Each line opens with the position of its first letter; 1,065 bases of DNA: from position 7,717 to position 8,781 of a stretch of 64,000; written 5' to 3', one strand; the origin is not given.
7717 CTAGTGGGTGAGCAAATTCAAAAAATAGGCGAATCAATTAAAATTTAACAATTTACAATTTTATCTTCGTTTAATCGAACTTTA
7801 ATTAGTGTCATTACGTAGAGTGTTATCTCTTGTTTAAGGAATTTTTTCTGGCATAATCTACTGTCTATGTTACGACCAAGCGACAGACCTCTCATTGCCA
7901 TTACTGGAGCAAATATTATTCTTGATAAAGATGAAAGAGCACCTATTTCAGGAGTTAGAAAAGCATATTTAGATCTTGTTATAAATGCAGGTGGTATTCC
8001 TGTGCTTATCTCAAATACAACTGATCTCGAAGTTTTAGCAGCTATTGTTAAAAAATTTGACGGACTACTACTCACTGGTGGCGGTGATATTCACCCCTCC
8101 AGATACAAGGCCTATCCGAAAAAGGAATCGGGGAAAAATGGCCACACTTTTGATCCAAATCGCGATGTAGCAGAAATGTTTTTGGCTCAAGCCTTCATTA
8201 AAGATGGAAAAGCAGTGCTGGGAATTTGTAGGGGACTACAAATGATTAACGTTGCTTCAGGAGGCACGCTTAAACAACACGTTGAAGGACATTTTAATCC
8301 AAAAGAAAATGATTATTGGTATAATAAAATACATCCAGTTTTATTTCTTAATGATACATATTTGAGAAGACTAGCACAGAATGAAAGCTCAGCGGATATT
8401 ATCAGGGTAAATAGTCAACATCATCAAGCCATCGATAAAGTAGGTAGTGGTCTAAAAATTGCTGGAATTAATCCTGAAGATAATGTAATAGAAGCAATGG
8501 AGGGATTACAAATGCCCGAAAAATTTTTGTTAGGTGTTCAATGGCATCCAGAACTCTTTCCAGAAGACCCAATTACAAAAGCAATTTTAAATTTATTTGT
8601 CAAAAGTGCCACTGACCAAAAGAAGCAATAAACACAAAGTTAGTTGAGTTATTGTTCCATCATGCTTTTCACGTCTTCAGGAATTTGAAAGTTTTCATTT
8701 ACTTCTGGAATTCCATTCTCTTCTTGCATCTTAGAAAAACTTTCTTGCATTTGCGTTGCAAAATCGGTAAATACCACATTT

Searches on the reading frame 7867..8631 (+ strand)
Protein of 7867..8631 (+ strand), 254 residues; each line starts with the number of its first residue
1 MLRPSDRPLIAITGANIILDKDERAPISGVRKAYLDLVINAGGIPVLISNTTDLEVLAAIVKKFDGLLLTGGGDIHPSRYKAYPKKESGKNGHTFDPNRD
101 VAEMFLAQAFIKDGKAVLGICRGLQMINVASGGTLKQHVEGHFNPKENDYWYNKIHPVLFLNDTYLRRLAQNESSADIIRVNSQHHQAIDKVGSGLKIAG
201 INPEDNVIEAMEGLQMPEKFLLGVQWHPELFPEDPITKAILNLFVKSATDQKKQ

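Call 26: search_protein_families(library=pfam, proteins=[window:7867-8631:+], max_evalue=0.001)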
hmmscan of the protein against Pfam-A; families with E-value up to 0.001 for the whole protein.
window:7867-8631:+ (254 aa): 2 families
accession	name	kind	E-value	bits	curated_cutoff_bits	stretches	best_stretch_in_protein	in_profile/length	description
PF07722.19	Peptidase_C26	-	3.7e-55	187.5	20.5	1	8-229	1-219/219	Peptidase C26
PF00117.34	GATase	-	4.1e-12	46.6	22.8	1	101-235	58-178/190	Glutamine amidotransferase class-I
